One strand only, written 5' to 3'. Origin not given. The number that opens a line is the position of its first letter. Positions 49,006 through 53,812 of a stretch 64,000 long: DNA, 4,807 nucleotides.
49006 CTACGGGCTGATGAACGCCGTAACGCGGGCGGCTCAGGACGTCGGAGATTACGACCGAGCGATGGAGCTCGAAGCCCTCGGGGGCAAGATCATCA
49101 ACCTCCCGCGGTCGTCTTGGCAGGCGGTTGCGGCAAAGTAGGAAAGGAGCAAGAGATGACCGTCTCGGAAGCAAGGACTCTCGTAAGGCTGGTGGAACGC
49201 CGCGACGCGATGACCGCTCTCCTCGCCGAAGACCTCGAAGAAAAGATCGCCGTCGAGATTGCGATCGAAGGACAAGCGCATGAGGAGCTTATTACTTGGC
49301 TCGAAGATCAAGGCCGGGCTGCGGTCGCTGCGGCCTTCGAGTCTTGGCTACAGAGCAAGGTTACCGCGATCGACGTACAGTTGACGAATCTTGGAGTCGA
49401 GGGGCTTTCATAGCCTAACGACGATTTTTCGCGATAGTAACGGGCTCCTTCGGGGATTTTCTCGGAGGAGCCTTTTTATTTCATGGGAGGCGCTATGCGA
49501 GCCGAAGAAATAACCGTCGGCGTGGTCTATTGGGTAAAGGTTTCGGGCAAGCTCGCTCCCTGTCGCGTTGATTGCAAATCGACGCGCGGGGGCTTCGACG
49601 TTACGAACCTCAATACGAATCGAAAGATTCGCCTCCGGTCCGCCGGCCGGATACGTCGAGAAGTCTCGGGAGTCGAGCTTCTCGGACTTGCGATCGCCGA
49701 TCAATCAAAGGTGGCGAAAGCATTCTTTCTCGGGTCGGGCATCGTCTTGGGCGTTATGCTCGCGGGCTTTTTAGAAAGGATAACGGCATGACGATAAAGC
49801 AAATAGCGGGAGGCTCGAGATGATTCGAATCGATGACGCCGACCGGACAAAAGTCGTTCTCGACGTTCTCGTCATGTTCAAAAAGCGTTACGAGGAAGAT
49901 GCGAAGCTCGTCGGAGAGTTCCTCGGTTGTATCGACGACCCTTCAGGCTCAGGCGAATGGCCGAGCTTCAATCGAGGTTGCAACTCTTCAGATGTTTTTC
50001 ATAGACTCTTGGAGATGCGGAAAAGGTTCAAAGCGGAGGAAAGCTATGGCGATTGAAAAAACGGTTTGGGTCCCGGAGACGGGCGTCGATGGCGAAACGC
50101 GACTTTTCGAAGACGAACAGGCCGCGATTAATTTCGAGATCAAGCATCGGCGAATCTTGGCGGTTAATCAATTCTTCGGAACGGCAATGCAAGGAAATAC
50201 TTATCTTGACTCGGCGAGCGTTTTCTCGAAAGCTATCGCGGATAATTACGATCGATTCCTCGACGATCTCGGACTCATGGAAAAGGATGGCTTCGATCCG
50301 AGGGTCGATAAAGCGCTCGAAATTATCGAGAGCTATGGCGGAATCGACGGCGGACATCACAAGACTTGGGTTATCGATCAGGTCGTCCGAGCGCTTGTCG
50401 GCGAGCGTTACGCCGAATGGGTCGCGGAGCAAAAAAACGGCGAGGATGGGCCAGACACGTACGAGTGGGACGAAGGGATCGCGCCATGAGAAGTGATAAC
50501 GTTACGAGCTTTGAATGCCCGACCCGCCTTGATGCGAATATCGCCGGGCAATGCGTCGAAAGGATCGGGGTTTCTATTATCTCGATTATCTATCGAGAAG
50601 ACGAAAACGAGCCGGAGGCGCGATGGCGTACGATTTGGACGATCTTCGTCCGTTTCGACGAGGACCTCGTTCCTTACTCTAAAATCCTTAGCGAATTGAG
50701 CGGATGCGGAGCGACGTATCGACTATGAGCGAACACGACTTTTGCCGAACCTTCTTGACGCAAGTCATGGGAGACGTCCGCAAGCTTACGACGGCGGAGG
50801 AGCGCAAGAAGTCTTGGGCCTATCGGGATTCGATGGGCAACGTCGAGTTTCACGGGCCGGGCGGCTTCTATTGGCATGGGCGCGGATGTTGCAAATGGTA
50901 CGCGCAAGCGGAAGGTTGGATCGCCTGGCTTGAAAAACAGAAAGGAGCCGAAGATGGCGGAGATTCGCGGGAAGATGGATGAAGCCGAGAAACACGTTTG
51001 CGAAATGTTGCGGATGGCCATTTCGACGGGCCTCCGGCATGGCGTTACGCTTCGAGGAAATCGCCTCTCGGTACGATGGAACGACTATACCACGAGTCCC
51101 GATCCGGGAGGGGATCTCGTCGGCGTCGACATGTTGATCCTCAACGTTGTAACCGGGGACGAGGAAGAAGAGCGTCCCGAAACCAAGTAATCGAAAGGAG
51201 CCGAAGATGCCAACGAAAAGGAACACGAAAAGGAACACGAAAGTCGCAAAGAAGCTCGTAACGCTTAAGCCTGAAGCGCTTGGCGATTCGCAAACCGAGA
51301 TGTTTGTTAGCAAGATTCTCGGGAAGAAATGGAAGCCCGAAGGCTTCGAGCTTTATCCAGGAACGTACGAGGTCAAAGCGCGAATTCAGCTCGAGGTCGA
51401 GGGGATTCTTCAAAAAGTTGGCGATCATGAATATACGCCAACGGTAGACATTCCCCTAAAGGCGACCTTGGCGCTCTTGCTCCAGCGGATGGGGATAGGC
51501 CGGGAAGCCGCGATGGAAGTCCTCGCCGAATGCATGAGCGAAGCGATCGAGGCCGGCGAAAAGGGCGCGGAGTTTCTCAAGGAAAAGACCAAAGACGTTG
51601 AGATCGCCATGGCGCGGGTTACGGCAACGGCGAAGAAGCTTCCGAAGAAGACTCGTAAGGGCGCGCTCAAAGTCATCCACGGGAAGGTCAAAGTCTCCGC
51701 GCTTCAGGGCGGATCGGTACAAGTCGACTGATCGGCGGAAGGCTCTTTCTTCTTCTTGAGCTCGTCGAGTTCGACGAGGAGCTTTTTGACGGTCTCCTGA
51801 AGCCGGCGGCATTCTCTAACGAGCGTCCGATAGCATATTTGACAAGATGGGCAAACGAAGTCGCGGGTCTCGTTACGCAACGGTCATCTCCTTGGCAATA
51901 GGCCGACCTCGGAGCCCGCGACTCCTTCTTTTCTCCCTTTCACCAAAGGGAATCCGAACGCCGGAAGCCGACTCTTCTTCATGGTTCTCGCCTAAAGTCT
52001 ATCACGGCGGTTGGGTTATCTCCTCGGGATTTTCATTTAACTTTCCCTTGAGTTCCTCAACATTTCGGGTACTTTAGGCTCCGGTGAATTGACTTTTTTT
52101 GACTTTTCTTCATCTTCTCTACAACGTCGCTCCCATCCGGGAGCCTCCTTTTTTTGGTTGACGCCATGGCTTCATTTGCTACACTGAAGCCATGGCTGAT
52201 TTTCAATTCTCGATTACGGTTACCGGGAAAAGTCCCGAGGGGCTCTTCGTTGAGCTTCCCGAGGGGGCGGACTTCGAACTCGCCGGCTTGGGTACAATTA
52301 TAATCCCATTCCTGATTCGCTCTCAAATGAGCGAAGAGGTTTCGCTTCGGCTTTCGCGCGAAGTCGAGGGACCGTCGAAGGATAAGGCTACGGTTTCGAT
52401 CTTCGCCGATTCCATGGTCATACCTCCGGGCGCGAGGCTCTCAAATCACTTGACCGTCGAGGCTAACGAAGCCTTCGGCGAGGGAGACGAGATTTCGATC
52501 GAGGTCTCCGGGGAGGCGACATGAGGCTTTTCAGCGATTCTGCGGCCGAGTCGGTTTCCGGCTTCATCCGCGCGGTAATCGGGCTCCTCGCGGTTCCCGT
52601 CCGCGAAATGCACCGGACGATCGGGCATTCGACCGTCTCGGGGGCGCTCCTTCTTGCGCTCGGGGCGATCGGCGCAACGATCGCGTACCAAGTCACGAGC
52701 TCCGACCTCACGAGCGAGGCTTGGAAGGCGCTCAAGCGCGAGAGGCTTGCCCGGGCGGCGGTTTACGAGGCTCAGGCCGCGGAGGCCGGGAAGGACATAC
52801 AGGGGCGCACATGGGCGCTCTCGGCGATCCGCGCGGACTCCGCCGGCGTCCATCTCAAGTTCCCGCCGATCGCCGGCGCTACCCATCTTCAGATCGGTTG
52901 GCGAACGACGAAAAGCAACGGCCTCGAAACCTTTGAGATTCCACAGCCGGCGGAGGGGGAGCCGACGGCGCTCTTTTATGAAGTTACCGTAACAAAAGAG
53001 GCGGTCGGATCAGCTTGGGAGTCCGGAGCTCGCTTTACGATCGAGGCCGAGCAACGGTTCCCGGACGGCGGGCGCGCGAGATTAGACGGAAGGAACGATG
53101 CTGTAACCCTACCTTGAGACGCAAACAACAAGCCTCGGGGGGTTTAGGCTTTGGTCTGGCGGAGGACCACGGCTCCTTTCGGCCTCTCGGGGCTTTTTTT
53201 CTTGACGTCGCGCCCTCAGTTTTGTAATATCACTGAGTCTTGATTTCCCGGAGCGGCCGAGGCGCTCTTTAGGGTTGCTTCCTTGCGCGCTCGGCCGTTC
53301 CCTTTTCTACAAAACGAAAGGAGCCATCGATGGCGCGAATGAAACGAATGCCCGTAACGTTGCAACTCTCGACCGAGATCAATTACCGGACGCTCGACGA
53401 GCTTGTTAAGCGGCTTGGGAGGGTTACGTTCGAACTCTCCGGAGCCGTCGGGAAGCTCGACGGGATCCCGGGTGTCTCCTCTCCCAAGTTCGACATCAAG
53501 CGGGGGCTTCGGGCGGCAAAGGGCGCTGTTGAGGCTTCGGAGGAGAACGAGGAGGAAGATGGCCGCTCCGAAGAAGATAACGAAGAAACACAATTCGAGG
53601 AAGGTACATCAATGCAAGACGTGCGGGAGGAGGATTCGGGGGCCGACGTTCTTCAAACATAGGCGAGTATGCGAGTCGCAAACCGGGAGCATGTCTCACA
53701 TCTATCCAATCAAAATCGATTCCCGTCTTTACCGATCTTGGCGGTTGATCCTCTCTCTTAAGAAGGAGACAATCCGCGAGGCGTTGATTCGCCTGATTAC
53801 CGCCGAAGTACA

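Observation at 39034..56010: Conserved extended Shine-Dalgarno '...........' upstream of at least 12 genes, three with the longer leader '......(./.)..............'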

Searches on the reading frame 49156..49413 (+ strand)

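Call 12: search_protein_families(library=phrogs, proteins=[window:49156-49413:+], max_evalue=0.01)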
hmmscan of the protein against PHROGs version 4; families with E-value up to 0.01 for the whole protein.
window:49156-49413:+ (85 aa): 1 family
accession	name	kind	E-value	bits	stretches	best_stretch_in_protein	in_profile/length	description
phrog_28306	-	unknown function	0.0095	16.8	0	43-67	12-36/54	-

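Call 47: search_protein_families(library=pfam, proteins=[window:49156-49413:+], max_evalue=0.05)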
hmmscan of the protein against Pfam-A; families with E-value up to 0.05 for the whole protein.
window:49156-49413:+ (85 aa): 1 family
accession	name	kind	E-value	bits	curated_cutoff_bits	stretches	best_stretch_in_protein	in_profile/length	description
PF25591.1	LRV_2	-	0.0073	16.7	27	1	40-62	36-58/61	Leucine Rich Repeat Variant domain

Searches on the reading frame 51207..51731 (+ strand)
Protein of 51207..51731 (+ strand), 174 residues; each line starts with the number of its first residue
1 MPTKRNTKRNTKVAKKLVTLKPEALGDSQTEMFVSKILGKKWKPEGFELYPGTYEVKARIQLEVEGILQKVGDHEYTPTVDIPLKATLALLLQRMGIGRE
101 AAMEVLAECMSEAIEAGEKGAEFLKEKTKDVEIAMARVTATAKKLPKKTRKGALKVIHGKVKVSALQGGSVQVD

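Call 9: search_protein_families(library=pfam, proteins=[window:51207-51731:+], max_evalue=0.01)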
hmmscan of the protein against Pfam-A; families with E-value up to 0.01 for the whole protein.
window:51207-51731:+ (174 aa): 0 families

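Call 12: search_protein_families(library=phrogs, proteins=[window:51207-51731:+], max_evalue=0.01)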
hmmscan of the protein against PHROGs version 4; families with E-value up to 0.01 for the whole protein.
window:51207-51731:+ (174 aa): 0 families

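Call 77: find_homologous_proteins(query=window:51207-51731:+, max_evalue=0.000001)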
Query window:51207-51731:+ (174 aa): 18 proteins with E <= 0.000001 among 85 candidates.
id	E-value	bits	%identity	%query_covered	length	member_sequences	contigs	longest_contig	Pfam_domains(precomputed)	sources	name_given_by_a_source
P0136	5.4e-104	363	100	100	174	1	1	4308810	-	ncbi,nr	ncbi:MAG: hypothetical protein JSW58_08575 [Candidatus Latescibacterota bacterium]|nr:MAG: hypotheti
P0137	5.1e-25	107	45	80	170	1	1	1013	-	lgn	-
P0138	3.2e-24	104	51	58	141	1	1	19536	-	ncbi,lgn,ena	-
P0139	3.9e-24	104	50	66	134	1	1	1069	-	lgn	-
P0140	1.6e-23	102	49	66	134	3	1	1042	-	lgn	-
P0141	3.6e-23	100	45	71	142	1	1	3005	-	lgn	-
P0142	6.5e-23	100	45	75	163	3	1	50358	-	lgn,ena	-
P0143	8.3e-23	99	49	68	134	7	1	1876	-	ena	-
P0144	2.5e-22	98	48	69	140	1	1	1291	-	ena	-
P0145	1.4e-21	95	49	71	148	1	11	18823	-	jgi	-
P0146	2.2e-21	95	49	71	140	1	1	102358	-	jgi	-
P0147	2.2e-21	95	44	83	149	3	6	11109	-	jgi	-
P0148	3.1e-21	94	47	60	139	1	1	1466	-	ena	-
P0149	7.8e-19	86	46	60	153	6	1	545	-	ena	-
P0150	2.7e-18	85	44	72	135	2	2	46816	-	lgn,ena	-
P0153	2.2e-12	65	46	60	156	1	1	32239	-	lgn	-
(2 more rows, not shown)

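Call 78: find_encoding_contigs(protein=P0142, flank=8000, max_places=1)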
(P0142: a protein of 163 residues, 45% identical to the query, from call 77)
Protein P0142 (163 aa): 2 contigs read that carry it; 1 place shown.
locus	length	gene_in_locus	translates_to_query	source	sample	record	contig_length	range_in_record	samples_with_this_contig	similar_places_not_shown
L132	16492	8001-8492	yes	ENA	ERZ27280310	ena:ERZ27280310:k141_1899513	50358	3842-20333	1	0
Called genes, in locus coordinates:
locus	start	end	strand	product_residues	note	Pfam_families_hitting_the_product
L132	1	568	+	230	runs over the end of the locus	-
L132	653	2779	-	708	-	PF01612:DNA_pol_A_exo1, PF00476:DNA_pol_A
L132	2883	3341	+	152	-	-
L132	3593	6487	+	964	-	PF19263:DUF5906 (weak)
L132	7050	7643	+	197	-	-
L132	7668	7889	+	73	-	PF24729:Acb2_Tad1_hairpin (weak)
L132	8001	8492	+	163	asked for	-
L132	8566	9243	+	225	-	-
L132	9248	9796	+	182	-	-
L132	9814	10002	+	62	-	-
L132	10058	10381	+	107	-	-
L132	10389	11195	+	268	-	PF00850:Hist_deacetyl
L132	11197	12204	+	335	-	-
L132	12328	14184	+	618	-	PF02518:HATPase_c (weak), PF13589:HATPase_c_3 (weak)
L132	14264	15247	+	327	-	PF13479:AAA_24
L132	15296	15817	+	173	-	-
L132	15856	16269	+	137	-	PF02732:ERCC4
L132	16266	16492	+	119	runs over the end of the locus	-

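Call 80: find_encoding_contigs(protein=P0150, flank=8000, max_places=1)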
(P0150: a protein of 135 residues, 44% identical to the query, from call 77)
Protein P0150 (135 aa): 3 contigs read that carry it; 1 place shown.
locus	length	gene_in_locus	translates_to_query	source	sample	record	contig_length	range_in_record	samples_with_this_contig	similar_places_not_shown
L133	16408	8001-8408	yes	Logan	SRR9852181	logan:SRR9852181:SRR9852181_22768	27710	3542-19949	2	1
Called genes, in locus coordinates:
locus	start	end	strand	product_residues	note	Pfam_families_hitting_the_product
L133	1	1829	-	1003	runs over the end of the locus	PF06381:Phage_portal_3, PF13563:2_5_RNA_ligase2 (weak)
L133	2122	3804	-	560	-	PF05731:TROVE, PF25045:vWA_Ro60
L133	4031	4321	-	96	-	-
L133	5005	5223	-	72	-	-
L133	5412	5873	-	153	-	-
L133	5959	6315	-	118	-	-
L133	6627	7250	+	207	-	-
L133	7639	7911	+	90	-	-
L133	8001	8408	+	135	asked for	-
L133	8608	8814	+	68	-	-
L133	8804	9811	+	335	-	-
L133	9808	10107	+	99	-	-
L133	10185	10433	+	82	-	-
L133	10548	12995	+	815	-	PF04851:ResIII, PF13604:AAA_30 (weak), PF14890:Intein_splicing, PF14528:LAGLIDADG_3 (weak), PF00271:Helicase_C (weak)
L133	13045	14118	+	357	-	-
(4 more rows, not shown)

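Call 81: find_encoding_contigs(protein=P0153, flank=8000, max_places=1)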
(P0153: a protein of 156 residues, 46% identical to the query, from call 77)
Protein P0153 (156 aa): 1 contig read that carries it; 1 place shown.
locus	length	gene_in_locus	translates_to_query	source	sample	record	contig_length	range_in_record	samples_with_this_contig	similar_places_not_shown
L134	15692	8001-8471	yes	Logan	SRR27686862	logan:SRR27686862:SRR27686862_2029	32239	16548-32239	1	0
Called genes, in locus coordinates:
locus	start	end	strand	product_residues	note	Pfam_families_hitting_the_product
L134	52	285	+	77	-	-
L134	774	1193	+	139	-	-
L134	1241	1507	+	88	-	-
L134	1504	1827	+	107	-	-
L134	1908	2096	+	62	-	-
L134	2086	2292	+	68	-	-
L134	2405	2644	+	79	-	-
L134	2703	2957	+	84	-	-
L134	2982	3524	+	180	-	-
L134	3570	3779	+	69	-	-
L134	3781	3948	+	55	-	-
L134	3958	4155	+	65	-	-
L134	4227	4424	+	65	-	-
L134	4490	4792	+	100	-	-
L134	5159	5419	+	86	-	-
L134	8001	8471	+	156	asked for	-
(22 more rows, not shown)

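Call 94: find_encoding_contigs(protein=P0146, flank=6000, max_places=1)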
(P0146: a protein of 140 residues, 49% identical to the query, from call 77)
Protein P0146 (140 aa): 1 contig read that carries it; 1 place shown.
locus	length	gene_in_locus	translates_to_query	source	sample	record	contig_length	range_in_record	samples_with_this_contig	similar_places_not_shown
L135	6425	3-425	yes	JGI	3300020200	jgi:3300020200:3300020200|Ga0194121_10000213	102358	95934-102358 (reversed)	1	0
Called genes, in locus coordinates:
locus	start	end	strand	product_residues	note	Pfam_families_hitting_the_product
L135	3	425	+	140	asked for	?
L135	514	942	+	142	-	-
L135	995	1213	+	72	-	-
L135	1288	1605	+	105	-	-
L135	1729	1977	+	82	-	-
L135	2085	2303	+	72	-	-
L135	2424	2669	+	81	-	-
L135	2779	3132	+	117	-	-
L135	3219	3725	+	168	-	-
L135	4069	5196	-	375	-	-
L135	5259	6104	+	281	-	-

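Call 95: find_encoding_contigs(protein=P0138, flank=6000, max_places=1)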
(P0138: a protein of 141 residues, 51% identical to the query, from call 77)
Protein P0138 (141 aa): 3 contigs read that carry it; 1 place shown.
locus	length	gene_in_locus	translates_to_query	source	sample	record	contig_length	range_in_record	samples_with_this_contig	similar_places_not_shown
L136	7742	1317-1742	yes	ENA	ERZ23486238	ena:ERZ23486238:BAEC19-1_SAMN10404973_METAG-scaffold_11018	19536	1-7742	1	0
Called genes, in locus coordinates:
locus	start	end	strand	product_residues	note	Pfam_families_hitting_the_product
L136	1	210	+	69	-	?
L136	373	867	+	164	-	-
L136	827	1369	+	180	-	PF13392:HNH_3 (weak)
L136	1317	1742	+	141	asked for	-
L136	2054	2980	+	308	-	-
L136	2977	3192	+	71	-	-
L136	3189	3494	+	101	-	-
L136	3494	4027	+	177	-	-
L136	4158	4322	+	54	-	-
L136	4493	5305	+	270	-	PF10263:SprT-like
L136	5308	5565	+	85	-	-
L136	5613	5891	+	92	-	-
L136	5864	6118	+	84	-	-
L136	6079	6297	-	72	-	-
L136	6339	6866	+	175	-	-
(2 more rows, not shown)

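Call 96: find_encoding_contigs(protein=P0145, flank=6000, max_places=2)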
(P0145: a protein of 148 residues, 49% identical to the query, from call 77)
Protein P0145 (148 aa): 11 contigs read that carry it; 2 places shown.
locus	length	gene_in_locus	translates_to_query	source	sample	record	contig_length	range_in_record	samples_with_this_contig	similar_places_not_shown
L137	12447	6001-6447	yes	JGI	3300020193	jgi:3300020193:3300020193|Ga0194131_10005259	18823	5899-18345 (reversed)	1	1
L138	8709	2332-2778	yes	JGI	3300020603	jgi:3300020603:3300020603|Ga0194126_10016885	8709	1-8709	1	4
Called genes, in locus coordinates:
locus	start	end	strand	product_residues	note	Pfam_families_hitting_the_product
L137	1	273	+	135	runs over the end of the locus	-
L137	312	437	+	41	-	-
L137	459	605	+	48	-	-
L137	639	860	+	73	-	-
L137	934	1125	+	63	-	-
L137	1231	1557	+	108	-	PF12957:DUF3846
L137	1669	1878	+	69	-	-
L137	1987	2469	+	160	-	-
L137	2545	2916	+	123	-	-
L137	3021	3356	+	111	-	-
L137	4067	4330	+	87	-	-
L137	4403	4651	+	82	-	-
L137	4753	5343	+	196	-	PF11539:DUF3228 (weak)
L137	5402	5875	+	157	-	-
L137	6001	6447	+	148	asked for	-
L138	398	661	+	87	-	-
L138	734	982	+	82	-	-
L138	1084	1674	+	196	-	PF11539:DUF3228 (weak)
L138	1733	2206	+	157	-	-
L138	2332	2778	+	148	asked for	-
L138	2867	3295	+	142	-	-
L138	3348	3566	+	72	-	-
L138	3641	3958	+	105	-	-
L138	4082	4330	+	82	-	-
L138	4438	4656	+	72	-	-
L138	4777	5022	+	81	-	-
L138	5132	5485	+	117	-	-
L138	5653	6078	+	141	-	-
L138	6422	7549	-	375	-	-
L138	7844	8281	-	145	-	-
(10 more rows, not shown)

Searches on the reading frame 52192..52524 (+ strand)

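Call 48: search_protein_families(library=pfam, proteins=[window:52192-52524:+], max_evalue=0.05)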
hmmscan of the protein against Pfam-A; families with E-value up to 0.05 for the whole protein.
window:52192-52524:+ (110 aa): 1 family
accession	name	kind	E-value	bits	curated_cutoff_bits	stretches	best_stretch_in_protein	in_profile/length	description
PF25674.1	Mycophage_Gp42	-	0.012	16.5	27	1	10-55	5-41/66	Mycobacteriophage Gene 42 protein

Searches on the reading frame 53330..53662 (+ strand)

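Call 12: search_protein_families(library=phrogs, proteins=[window:53330-53662:+], max_evalue=0.01)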
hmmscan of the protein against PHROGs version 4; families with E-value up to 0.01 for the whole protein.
window:53330-53662:+ (110 aa): 1 family
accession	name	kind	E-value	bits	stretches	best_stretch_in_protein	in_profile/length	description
phrog_4094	-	unknown function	0.0073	16.8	1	10-69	13-76/281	-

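Call 48: search_protein_families(library=pfam, proteins=[window:53330-53662:+], max_evalue=0.05)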
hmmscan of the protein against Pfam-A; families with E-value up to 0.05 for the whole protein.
window:53330-53662:+ (110 aa): 0 families
